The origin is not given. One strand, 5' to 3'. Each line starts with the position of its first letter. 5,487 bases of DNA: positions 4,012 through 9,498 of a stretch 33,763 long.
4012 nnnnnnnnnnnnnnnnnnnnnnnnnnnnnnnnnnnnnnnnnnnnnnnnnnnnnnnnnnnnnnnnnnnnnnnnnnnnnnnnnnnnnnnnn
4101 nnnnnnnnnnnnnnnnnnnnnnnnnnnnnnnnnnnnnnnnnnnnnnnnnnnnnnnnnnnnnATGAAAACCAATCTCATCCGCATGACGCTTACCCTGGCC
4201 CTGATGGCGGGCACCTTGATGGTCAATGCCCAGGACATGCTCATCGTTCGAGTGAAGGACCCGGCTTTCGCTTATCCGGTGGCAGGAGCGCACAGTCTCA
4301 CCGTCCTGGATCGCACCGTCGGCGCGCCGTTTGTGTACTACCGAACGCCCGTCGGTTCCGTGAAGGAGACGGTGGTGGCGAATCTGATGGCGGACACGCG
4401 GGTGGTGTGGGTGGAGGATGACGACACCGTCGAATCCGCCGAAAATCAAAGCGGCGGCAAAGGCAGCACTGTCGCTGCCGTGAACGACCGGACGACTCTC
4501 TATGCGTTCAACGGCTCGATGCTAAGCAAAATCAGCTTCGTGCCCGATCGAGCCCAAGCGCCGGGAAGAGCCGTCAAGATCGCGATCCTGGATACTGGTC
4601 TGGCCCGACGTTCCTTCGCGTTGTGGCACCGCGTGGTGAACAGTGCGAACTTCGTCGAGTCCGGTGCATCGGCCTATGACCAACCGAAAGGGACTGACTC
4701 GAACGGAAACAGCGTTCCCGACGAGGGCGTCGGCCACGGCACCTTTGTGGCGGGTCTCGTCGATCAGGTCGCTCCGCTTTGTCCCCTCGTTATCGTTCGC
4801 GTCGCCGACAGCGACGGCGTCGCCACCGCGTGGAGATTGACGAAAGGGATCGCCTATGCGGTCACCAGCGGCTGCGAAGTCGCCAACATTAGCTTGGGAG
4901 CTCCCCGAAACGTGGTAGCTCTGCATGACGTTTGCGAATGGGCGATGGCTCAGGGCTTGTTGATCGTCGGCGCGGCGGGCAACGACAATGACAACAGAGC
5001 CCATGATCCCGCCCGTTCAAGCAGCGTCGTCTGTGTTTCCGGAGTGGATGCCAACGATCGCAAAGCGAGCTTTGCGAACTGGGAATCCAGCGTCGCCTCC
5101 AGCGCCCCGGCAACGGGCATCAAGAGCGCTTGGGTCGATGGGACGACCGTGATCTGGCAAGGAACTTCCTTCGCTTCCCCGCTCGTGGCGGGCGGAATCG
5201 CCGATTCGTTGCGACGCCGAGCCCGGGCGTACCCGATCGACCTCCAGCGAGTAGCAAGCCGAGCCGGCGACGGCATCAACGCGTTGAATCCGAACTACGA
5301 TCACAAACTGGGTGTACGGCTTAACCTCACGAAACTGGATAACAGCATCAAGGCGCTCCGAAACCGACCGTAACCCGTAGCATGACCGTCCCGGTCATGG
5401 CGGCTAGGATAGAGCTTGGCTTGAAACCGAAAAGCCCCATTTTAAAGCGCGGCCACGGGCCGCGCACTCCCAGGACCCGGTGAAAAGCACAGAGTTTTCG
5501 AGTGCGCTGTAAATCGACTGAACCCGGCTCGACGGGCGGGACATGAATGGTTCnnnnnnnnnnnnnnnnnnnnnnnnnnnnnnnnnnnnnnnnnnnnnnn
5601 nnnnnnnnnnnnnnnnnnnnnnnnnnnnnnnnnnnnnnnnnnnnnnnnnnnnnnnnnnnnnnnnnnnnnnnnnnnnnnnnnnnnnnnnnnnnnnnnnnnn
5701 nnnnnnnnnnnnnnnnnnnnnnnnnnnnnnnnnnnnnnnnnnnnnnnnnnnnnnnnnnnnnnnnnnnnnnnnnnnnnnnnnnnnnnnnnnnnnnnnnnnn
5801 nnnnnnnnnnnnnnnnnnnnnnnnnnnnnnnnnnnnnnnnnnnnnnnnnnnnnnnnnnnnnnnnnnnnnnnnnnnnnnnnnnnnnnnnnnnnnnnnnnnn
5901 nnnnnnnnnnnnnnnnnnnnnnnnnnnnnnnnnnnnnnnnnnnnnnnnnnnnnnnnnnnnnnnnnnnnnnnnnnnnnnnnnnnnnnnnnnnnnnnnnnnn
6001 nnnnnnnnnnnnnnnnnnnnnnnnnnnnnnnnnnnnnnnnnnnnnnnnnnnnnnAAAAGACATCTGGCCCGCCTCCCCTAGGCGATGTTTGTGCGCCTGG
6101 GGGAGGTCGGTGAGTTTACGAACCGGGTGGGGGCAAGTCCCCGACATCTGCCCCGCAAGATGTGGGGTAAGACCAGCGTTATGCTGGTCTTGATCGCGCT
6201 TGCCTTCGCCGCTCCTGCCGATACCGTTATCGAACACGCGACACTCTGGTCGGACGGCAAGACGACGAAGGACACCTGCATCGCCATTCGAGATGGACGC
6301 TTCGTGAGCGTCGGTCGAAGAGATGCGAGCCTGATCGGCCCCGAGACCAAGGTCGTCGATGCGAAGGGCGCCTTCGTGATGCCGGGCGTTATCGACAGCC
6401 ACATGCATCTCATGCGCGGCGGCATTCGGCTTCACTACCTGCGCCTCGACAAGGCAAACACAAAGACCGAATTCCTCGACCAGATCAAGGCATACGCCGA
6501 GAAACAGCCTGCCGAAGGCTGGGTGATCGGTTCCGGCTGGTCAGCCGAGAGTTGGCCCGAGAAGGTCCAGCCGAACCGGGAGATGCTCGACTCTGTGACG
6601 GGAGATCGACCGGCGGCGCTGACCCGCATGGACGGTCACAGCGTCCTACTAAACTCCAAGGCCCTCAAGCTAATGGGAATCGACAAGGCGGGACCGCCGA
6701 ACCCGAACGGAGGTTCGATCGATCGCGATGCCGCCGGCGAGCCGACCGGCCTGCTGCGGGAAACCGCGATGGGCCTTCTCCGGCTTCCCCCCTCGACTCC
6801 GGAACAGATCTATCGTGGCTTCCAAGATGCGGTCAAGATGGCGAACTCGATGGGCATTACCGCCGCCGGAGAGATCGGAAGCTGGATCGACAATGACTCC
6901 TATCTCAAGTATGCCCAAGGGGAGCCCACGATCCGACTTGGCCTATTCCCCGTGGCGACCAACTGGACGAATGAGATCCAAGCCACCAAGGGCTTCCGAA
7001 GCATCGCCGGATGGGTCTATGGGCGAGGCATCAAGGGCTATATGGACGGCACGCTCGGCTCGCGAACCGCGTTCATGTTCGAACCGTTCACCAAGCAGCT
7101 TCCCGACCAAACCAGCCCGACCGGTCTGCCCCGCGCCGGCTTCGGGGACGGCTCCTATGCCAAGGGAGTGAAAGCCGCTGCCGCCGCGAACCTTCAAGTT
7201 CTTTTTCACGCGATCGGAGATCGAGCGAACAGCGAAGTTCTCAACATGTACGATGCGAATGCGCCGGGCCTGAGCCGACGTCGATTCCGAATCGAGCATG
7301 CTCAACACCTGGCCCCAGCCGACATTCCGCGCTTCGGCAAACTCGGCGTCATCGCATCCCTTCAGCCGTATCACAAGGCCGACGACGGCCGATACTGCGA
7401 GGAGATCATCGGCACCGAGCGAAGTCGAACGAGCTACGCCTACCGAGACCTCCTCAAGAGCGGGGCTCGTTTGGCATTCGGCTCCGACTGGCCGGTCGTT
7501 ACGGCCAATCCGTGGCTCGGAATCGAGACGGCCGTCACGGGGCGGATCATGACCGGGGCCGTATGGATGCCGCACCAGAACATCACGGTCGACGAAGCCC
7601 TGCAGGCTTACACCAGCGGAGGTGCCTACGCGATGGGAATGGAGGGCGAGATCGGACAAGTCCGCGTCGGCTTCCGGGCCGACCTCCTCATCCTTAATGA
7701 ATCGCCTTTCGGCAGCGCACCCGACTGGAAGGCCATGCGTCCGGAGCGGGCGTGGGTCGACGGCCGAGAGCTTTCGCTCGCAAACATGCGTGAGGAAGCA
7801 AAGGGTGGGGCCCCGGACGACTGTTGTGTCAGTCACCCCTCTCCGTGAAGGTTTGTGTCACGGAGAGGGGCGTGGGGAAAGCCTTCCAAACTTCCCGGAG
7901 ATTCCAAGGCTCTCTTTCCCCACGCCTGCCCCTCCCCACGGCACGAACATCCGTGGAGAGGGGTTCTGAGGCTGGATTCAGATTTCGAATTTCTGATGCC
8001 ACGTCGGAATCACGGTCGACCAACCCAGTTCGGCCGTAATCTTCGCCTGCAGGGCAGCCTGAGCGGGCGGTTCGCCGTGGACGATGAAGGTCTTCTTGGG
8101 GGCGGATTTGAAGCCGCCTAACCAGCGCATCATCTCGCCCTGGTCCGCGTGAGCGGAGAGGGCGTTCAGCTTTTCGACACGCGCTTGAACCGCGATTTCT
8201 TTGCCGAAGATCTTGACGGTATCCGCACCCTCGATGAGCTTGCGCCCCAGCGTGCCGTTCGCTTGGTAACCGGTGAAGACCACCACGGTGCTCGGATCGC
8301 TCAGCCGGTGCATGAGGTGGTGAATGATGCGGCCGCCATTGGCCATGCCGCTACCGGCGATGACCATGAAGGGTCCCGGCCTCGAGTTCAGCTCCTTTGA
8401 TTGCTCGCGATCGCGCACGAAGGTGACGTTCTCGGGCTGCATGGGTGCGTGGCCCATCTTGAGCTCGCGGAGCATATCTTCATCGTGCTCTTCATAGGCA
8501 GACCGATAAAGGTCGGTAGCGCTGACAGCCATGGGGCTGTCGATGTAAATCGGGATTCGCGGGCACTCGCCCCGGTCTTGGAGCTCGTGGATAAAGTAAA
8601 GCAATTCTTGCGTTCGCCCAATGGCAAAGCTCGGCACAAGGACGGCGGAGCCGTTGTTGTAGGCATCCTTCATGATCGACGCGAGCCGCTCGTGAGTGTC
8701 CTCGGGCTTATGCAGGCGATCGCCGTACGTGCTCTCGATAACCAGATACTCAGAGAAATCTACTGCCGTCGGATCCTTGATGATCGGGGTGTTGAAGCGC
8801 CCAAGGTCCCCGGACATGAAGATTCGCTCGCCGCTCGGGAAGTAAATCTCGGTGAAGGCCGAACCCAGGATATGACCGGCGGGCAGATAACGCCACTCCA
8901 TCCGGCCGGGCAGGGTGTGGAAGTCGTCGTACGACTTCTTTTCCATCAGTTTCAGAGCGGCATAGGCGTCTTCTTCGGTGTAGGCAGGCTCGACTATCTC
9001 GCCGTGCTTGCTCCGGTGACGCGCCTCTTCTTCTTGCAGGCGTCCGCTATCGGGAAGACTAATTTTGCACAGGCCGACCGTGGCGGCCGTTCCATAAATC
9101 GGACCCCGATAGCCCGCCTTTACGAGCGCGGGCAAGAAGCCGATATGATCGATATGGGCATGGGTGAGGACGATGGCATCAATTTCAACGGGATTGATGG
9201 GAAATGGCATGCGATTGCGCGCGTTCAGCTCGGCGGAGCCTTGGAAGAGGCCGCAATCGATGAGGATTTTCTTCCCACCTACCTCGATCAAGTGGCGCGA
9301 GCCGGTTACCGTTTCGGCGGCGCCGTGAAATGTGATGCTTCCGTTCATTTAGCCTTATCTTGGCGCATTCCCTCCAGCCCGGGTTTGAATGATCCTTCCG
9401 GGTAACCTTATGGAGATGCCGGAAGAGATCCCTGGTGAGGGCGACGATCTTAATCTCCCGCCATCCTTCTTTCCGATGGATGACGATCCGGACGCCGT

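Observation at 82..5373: ECF sigma / soluble ZAS anti-sigma / TPR-CHAT protease / subtilase cluster: a possible CRISPR-independent analogue of the Csx29-Csx30-RpoE protease switch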

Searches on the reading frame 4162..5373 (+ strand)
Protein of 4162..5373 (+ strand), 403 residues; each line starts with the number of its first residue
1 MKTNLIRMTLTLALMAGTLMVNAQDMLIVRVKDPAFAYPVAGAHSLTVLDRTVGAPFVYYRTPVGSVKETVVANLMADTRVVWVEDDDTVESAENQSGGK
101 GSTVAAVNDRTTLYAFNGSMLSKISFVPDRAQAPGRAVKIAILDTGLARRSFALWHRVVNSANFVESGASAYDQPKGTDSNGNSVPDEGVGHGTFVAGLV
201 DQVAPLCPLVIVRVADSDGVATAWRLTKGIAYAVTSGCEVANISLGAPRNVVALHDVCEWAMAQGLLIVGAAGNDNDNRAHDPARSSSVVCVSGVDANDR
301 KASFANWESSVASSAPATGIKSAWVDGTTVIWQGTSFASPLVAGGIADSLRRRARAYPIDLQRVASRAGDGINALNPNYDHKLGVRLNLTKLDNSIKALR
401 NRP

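Call 3: search_protein_families(library=pfam, proteins=[window:4162-5373:+], max_evalue=0.1)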
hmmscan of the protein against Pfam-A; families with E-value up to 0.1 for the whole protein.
window:4162-5373:+ (403 aa): 1 family
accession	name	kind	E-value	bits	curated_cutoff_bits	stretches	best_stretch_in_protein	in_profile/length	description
PF00082.27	Peptidase_S8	-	3.9e-24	85.9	21.8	1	135-359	1-263/288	Subtilase family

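Call 4: search_protein_families(library=ncbifam, proteins=[window:4162-5373:+], max_evalue=0.1)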
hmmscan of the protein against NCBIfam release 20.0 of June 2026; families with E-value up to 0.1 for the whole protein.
window:4162-5373:+ (403 aa): 5 families
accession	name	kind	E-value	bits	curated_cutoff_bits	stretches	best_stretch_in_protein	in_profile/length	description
TIGR03921.1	T7SS_mycosin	equivalog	7.3e-22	78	278.75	1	133-347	10-241/353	type VII secretion-associated serine protease mycosin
NF049966.1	QH_SP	equivalog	2.4e-18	66.3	165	1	140-357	2-199/219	subtilisin-like serine protease QhpE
TIGR03895.1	protease_PatA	subfamily_domain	8.2e-14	51.3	421.05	1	200-347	17-173/606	PatA/PatG family cyanobactin maturation protease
NF033595.1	denti_PrtP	equivalog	1.7e-10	40.2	300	1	241-350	342-457/606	dentilisin complex serine proteinase subunit PrtP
NF042956.1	IteS_antiphage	equivalog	0.017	13.4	900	0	315-346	474-505/747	S8 family anti-phage peptidase IteS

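Call 59: search_protein_families(library=padloc, proteins=[window:4162-5373:+], max_evalue=0.01)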
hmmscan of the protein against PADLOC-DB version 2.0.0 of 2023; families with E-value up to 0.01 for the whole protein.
window:4162-5373:+ (403 aa): 3 families
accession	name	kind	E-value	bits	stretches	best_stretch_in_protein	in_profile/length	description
PDLC03014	subtilase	-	8.6e-11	39.9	1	134-361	170-367/391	-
PDLC02197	IetS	-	0.00014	18.3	0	315-349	476-510/749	-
PDLC02198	IetS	-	0.004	13.1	1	124-247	239-364/795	-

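Call 62: search_solved_structures(query=window:4162-5373:+, max_evalue=0.00001)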
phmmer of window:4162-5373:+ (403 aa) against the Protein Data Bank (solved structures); distinct sequences matched with E-value up to 0.00001: 108 (the best 60 are shown).
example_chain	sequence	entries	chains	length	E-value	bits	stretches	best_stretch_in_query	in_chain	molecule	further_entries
1bh6_A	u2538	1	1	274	1.1e-23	87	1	130-352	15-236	SUBTILISIN DY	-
1dbi_A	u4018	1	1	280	8.6e-23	84.1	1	138-374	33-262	AK.1 SERINE PROTEASE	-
3qtl_A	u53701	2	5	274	8.8e-23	84.1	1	134-353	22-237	Subtilisin-like serin protease | KerA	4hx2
4gi3_A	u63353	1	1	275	8.9e-23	84.1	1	134-353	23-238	KerA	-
1af4_A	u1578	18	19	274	1.2e-22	83.6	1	134-353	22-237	SUBTILISIN CARLSBERG | SUBTILISIN CARLSBERG, TYPE VIII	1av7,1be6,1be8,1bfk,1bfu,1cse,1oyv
1yu6_A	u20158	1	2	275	1.2e-22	83.6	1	134-353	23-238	Subtilisin Carlsberg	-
1scn_E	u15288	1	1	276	1.3e-22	83.6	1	134-353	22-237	SUBTILISIN CARLSBERG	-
1c3l_A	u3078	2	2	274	1.9e-22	83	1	134-353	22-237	SUBTILISIN-CARLSBERG | Subtilisin Carlsberg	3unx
1sel_A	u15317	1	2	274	4.4e-22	81.8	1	134-353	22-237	SELENOSUBTILISIN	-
1avt_A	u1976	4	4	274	4.4e-22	81.8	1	134-353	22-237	SUBTILISIN CARLSBERG, TYPE VIII | KerA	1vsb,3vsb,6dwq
1thm_A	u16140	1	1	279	2.4e-21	79.3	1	133-356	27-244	THERMITASE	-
1tec_E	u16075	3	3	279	3.1e-21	79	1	133-356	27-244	THERMITASE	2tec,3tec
3whi_A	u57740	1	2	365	2.7e-20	75.9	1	54-350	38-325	Subtilisin E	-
3f49_S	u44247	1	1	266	7e-20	74.5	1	186-353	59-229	Subtilisin BPN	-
1st3_A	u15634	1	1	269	1.3e-19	73.6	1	134-347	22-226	SUBTILISIN BL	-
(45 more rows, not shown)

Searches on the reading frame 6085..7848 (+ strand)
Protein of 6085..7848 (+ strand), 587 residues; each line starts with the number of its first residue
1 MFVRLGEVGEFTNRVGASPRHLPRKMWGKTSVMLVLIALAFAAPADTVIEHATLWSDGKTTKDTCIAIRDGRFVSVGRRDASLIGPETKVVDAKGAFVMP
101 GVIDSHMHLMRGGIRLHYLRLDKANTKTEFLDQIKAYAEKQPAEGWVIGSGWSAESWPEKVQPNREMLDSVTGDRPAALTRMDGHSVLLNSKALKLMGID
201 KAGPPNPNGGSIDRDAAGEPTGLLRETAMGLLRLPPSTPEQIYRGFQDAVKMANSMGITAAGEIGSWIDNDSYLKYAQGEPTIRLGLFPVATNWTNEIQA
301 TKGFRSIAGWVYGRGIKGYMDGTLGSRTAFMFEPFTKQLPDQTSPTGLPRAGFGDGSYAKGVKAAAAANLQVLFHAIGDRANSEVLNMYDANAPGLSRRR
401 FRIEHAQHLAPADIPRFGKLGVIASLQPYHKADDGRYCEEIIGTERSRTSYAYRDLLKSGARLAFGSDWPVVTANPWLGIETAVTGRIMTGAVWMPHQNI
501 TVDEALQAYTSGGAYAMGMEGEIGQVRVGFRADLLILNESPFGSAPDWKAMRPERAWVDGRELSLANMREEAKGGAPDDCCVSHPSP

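Call 64: search_protein_families(library=pfam, proteins=[window:6085-7848:+], max_evalue=0.00001)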
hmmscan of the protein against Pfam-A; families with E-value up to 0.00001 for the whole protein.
window:6085-7848:+ (587 aa): 2 families
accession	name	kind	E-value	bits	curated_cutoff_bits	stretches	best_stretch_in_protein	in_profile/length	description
PF07969.17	Amidohydro_3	-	2.4e-95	321.2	29.7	1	89-561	1-469/472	Amidohydrolase family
PF01979.26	Amidohydro_1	-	1.8e-16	60.8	25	1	357-547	136-332/345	Amidohydrolase family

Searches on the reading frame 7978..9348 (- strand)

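Call 64: search_protein_families(library=pfam, proteins=[window:7978-9348:-], max_evalue=0.00001)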
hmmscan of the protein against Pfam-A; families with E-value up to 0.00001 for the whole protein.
window:7978-9348:- (456 aa): 5 families
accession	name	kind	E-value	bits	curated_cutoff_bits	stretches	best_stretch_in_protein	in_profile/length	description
PF10996.14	Beta-Casp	-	1.5e-37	129.2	27.7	1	246-371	1-120/120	Beta-Casp domain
PF07521.17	RMMBL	-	5.1e-18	65.3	21.6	1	385-448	2-63/63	Zn-dependent metallo-hydrolase RNA specificity domain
PF00753.33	Lactamase_B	-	1.2e-11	45.4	22.7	1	20-79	10-67/196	Metallo-beta-lactamase superfamily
PF12706.13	Lactamase_B_2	-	1.1e-10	41.9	27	1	27-191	2-152/200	Beta-lactamase superfamily domain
PF16661.11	Lactamase_B_6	-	1.5e-08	34.7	27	1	20-168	1-149/193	Metallo-beta-lactamase superfamily domain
